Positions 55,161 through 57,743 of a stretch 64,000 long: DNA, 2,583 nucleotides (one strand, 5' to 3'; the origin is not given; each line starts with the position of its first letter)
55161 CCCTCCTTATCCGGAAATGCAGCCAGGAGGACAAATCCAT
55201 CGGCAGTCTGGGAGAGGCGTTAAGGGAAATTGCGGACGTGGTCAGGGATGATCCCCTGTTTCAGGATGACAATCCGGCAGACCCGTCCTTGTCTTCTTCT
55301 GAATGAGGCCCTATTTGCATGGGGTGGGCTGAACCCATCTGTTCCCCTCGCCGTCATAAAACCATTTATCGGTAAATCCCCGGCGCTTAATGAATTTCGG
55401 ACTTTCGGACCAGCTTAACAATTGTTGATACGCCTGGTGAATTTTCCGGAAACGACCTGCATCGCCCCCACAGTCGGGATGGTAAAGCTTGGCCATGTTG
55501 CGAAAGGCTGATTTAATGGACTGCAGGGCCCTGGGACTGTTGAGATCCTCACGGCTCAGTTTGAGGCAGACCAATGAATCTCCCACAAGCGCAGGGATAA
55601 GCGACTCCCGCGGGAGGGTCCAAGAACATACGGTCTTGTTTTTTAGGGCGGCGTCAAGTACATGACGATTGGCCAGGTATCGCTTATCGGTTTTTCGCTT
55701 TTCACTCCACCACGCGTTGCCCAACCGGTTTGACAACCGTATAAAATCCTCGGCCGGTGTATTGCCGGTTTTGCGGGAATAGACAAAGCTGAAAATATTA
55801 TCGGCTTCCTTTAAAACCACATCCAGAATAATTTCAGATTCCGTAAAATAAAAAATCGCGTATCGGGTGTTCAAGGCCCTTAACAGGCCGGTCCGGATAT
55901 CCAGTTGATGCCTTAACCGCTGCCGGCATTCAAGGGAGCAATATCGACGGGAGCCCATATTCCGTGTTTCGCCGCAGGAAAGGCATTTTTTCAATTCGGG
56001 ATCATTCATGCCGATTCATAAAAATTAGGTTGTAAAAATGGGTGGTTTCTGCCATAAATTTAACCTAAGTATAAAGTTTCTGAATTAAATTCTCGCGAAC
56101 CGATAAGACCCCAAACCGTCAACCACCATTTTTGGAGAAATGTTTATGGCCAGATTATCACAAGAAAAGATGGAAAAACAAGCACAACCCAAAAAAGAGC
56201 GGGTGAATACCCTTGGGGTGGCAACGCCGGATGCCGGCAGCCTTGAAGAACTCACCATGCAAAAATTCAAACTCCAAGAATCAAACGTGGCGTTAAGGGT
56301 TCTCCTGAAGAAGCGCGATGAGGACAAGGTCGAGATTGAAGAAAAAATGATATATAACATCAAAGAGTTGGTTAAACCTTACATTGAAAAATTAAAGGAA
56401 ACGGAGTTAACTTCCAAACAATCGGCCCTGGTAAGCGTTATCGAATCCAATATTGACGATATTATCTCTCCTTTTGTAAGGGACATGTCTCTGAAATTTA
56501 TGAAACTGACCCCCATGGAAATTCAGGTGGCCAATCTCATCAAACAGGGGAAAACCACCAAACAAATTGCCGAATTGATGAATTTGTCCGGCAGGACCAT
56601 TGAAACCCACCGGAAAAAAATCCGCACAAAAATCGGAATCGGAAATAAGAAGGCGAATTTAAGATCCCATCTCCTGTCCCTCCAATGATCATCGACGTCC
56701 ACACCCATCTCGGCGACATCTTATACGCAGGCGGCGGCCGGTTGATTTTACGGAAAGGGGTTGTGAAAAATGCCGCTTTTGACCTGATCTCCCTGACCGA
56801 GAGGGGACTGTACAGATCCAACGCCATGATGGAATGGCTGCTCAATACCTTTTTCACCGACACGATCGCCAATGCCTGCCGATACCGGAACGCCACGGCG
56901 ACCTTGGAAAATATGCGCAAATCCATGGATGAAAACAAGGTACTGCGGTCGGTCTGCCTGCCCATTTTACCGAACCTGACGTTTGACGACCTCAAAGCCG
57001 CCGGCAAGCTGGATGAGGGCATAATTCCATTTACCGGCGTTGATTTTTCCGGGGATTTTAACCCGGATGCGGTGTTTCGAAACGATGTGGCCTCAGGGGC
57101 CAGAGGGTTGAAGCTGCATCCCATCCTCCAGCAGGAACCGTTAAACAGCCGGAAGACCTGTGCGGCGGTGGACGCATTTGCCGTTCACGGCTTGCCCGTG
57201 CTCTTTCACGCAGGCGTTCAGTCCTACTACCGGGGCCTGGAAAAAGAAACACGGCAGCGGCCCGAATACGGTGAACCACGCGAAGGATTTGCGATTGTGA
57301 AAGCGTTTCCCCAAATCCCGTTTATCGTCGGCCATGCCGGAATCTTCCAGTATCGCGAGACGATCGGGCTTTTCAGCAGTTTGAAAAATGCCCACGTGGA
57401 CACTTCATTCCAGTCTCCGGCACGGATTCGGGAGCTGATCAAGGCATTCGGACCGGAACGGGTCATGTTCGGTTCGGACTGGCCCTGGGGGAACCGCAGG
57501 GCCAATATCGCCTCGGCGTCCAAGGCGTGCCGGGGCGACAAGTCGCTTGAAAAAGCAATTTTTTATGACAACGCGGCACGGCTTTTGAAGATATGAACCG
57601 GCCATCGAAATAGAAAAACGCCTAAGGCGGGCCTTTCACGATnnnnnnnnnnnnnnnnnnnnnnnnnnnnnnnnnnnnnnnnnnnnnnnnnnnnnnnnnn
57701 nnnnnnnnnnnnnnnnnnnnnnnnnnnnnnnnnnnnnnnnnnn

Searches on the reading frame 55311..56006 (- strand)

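Call 53: search_protein_families(library=pfam, proteins=[window:55311-56006:-], max_evalue=0.000001)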
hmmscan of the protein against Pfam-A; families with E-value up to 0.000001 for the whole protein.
window:55311-56006:- (231 aa): 1 family
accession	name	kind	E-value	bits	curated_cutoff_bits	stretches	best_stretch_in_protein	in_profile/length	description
PF00226.36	DnaJ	-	8.8e-07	29.4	27.8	0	161-196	14-53/63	DnaJ domain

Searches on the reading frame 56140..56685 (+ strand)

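Call 53: search_protein_families(library=pfam, proteins=[window:56140-56685:+], max_evalue=0.000001)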
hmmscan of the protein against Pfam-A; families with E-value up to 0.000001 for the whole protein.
window:56140-56685:+ (182 aa): 1 family
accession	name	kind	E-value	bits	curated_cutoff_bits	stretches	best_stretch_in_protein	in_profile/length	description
PF00196.25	GerE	-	4.6e-13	49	23.5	1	122-170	2-50/57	Bacterial regulatory proteins, luxR family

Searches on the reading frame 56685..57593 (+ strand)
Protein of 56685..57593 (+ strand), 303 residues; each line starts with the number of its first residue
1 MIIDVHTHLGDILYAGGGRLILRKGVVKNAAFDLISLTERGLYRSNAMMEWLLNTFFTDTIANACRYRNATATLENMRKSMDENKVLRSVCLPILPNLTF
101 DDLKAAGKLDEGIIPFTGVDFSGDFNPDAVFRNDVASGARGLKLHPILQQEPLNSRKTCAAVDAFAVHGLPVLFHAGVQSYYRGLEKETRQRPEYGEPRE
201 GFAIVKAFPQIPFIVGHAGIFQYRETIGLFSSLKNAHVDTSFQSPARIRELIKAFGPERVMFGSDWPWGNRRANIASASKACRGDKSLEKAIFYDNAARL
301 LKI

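Call 53: search_protein_families(library=pfam, proteins=[window:56685-57593:+], max_evalue=0.000001)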
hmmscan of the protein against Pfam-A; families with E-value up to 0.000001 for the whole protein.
window:56685-57593:+ (303 aa): 1 family
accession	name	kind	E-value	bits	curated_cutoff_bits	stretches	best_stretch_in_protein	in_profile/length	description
PF04909.20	Amidohydro_2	-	8.9e-27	95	26.4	1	60-302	26-288/289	Amidohydrolase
